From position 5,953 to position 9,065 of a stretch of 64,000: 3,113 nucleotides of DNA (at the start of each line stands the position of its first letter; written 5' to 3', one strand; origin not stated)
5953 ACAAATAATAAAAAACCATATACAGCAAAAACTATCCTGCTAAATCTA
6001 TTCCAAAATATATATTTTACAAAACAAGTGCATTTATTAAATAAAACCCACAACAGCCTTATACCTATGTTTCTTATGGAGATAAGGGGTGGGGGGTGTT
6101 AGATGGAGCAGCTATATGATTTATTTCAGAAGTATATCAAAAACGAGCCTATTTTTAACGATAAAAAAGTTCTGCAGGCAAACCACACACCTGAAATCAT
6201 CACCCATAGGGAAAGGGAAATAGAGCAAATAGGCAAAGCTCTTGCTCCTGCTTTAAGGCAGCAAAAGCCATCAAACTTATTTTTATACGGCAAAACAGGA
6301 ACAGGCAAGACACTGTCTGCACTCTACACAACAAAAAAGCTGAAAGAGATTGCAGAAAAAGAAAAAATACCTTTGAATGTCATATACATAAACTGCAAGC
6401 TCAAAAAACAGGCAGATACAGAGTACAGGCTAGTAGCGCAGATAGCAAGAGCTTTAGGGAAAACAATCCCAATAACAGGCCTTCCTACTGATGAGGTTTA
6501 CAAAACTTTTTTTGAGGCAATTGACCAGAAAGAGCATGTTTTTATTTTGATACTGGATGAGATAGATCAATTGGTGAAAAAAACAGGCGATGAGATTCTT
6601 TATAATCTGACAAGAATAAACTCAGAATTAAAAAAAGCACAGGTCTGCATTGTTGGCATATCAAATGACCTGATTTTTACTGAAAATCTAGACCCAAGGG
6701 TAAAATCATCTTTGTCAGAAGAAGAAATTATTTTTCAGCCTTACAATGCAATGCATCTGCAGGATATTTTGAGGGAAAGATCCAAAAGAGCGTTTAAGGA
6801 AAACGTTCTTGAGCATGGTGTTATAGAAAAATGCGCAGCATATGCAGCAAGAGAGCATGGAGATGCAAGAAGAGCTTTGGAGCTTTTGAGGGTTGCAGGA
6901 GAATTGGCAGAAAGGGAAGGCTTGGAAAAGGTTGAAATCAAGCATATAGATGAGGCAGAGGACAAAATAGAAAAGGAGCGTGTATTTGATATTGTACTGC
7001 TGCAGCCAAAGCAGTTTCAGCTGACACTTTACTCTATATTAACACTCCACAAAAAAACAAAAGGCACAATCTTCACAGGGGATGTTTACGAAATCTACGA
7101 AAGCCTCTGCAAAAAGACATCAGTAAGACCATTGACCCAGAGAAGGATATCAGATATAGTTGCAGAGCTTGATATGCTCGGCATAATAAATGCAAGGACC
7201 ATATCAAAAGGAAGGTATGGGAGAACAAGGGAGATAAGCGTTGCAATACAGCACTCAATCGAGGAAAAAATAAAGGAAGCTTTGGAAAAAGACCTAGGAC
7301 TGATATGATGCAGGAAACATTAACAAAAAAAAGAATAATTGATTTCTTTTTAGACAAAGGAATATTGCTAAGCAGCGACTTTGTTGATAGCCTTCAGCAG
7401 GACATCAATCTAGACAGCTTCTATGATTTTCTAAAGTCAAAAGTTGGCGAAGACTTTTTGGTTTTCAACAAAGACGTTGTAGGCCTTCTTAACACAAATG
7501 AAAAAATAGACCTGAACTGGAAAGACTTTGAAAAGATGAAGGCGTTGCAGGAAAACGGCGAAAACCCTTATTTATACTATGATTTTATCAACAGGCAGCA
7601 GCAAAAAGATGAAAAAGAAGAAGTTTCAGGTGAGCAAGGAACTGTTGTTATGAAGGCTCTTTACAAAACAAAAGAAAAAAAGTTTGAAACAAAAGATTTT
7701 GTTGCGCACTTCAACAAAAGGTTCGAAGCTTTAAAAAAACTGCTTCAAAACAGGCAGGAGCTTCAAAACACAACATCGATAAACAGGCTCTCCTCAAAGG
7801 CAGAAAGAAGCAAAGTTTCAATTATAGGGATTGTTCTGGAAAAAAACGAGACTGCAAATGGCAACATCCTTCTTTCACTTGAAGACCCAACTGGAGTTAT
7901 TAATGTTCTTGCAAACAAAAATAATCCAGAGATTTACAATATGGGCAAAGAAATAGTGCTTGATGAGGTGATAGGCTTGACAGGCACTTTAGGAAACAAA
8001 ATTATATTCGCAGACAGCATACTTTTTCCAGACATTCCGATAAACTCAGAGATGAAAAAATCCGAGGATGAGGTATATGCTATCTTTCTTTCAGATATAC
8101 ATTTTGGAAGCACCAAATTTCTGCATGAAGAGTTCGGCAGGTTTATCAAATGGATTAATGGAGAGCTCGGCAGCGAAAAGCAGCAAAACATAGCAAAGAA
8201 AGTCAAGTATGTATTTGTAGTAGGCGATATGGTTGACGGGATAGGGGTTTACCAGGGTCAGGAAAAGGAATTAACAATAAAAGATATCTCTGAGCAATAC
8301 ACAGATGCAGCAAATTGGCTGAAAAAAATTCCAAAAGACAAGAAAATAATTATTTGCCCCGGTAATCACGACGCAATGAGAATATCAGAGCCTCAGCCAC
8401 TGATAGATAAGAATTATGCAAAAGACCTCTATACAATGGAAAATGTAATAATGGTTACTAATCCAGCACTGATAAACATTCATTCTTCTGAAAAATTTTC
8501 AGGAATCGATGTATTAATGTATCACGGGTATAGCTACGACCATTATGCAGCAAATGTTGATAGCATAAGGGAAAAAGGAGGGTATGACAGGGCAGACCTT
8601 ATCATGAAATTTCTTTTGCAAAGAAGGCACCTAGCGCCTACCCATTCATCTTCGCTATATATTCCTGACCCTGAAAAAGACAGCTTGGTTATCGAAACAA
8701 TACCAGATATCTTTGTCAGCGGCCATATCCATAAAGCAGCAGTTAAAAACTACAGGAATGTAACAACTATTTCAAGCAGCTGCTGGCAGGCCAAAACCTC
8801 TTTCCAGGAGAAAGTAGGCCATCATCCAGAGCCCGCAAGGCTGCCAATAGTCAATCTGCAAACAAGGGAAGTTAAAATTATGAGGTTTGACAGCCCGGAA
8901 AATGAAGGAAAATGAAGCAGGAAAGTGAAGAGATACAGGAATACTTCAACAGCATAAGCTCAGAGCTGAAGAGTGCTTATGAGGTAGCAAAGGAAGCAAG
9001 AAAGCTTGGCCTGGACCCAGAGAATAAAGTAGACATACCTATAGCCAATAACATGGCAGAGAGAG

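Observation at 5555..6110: Probable oriC: three ORB-like elements around an AT-rich DUE directly upstream of orc1/cdc6-polD1-polD2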

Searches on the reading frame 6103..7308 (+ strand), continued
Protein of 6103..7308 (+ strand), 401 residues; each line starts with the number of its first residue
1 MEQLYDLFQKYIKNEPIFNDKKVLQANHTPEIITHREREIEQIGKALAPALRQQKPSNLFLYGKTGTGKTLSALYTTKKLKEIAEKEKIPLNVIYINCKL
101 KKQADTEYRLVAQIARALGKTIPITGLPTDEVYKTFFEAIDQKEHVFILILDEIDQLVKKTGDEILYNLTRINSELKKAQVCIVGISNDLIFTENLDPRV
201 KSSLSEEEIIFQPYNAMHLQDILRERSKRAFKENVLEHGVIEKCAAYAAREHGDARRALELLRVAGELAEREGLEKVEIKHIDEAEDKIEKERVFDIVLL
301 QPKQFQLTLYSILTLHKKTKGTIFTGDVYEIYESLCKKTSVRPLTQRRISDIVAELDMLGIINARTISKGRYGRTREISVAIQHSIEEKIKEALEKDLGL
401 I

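Call 34: find_encoding_contigs(protein=P0018, flank=5000, max_places=2)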
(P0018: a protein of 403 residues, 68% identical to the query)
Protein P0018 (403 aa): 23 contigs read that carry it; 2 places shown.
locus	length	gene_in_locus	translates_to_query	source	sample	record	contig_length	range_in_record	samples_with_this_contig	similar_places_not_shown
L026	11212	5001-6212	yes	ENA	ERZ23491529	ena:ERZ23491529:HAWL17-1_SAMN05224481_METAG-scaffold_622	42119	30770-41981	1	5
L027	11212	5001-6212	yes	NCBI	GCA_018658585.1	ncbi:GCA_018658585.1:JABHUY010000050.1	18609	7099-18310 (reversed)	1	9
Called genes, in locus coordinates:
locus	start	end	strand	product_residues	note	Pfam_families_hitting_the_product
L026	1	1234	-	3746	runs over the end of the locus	PF13385:Laminin_G_3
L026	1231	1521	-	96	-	PF04014:MazE_antitoxin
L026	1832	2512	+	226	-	PF04607:RelA_SpoT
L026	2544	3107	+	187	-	PF27854:Heavy_Cys_CGP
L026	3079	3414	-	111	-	PF01870:Hjc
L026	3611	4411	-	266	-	PF01978:TrmB, PF11495:TrmB_EBD_N (weak)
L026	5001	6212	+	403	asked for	PF01637:ATPase_2 (weak), PF05621:TniB (weak), PF13191:AAA_16, PF00004:AAA (weak), PF13401:AAA_22, PF22606:Cdc6-ORC-like_ATPase_lid (weak), PF22703:Cdc6_lid, PF09079:WHD_Cdc6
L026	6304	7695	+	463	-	PF00149:Metallophos, PF04042:DNA_pol_E_B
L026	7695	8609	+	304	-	-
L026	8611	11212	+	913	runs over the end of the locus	?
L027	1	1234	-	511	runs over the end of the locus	?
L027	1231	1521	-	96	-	PF04014:MazE_antitoxin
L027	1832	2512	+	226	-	PF04607:RelA_SpoT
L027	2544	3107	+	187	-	PF27854:Heavy_Cys_CGP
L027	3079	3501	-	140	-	PF01870:Hjc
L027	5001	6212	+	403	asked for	PF01637:ATPase_2 (weak), PF05621:TniB (weak), PF13191:AAA_16, PF00004:AAA (weak), PF13401:AAA_22, PF22606:Cdc6-ORC-like_ATPase_lid (weak), PF22703:Cdc6_lid, PF09079:WHD_Cdc6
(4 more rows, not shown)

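Call 35: find_encoding_contigs(protein=P0001, flank=10000, max_places=2)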
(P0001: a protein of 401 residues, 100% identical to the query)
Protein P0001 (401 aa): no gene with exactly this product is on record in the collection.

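Call 51: search_protein_families(library=ncbifam, proteins=[window:6103-7308:+], max_evalue=0.01)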
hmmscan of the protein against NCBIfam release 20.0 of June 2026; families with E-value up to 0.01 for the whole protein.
window:6103-7308:+ (401 aa): 9 families
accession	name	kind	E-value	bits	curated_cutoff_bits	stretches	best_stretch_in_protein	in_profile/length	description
NF001625.0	PRK00411.1-3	equivalog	7.2e-156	519.1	501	1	3-397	6-396/415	ORC1-type DNA replication protein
TIGR02928.1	TIGR02928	subfamily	1.1e-130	435.8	181.3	1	17-379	1-365/366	orc1/cdc6 family replication initiation protein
NF001623.0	PRK00411.1-1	equivalog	3.8e-65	220.2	311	1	3-396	3-405/411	ORC1-type DNA replication protein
NF001624.0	PRK00411.1-2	subfamily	7.8e-61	206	354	1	14-384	10-365/374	ORC1-type DNA replication protein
NF001626.0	PRK00411.1-5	equivalog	2.2e-47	161.7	417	1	14-383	13-366/374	ORC1-type DNA replication protein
TIGR03420.1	DnaA_homol_Hda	equivalog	0.001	18.7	194.8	0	30-74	12-58/226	DnaA regulatory inactivator Hda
NF005304.0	PRK06835.1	equivalog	0.0052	15.9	215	0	38-71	166-198/330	ATP-binding protein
NF038255.1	exopoly_VpsD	equivalog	0.0078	15.1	300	0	160-211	216-267/381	VpsD family glycosyltransferase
NF042959.1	IteA_antiphage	equivalog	0.0093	15.1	510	0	54-81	123-150/367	anti-phage ATPase IteA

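Call 65: search_protein_families(library=pfam, proteins=[L020:2176-2508:-, L020:259-2124:-], max_evalue=0.01)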
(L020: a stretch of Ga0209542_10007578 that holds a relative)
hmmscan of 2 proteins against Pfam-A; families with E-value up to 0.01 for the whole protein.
L020:2176-2508:- (110 aa): 1 family
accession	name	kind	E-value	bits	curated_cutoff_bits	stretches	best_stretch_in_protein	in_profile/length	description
PF05239.21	PRC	-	2e-07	31.3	21.2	1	28-105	2-72/78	PRC-barrel domain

L020:259-2124:- (621 aa): 20 families
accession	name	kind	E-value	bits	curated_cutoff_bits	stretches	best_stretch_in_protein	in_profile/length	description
PF05362.19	Lon_C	-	2.7e-35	122.3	21.1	1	413-606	10-203/205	Lon protease (S16) C-terminal proteolytic domain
PF00158.32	Sigma54_activat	-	4.7e-15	56.1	20.2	2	171-265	38-130/168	Sigma-54 interaction domain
PF01078.27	Mg_chelatase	-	7.6e-13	48.8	20.3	2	21-66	3-48/207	Magnesium chelatase, subunit ChlI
PF07728.20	AAA_5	-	1.9e-12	47.8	22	2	228-301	66-138/139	AAA domain (dynein-related subfamily)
PF14532.12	Sigma54_activ_2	-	2.3e-08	34.8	25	0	33-73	14-54/138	Sigma-54 interaction domain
PF13541.12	ChlI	-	3e-08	34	27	1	453-576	2-121/121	Subunit ChlI of Mg-chelatase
PF00004.35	AAA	-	5.2e-07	30.6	21.2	0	227-302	56-123/131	ATPase family associated with various cellular activities (AAA)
PF20436.4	LonB_AAA-LID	-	1.2e-06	28.9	22.4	1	342-398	2-58/65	Archaeal LonB, AAA+ ATPase LID domain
PF13654.12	AAA_32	-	2e-06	28.3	21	1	185-291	4-112/133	LonB-like, AAA domain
PF13191.12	AAA_16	-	2.4e-06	28.6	32.6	1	30-108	9-93/167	AAA ATPase domain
PF00493.29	MCM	-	2.7e-06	27.1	23.3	0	36-70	53-87/224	MCM P-loop domain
PF20030.5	bpMoxR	-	3.3e-05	23.5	27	1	19-64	10-55/205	MoxR domain in the MoxR-vWA-beta-propeller ternary systems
PF13401.12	AAA_22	-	4.5e-05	24.2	27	1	39-88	4-53/130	AAA domain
PF05496.18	RuvB_N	-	4.6e-05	23.7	27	0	23-63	9-56/159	Holliday junction DNA helicase RuvB P-loop domain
PF12775.13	AAA_7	-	7.5e-05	22.8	25.8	1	32-78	25-72/181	P-loop containing dynein motor region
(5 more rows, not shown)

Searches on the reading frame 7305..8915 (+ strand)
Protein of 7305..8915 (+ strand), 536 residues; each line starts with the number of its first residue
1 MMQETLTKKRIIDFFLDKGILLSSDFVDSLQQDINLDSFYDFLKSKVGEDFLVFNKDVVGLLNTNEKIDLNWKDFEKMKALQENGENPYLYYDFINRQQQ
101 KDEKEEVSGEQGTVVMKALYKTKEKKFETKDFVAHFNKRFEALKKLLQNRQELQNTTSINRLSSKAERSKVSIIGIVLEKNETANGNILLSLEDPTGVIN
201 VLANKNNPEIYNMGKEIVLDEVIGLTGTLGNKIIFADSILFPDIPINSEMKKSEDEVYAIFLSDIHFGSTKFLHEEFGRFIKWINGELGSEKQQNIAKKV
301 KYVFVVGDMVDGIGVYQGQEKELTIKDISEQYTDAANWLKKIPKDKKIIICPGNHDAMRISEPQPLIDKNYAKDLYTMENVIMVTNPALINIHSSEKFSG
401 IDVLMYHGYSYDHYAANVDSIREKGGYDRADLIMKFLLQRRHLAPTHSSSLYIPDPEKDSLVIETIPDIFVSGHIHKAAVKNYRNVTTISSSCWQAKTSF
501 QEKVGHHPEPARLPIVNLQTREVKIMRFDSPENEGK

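Call 3: search_protein_families(library=pfam, proteins=[window:7305-8915:+])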
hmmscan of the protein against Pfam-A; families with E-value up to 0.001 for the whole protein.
window:7305-8915:+ (536 aa): 3 families
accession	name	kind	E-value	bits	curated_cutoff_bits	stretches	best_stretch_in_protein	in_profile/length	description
PF04042.21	DNA_pol_E_B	-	1.7e-13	50.9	29.1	1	260-474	2-203/210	DNA polymerase alpha/epsilon subunit B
PF00149.33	Metallophos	-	4.9e-11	43.9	21.5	1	260-477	4-190/191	Calcineurin-like phosphoesterase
PF01336.31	tRNA_anti-codon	-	2.5e-05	24.6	27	1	171-230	1-58/75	OB-fold nucleic acid binding domain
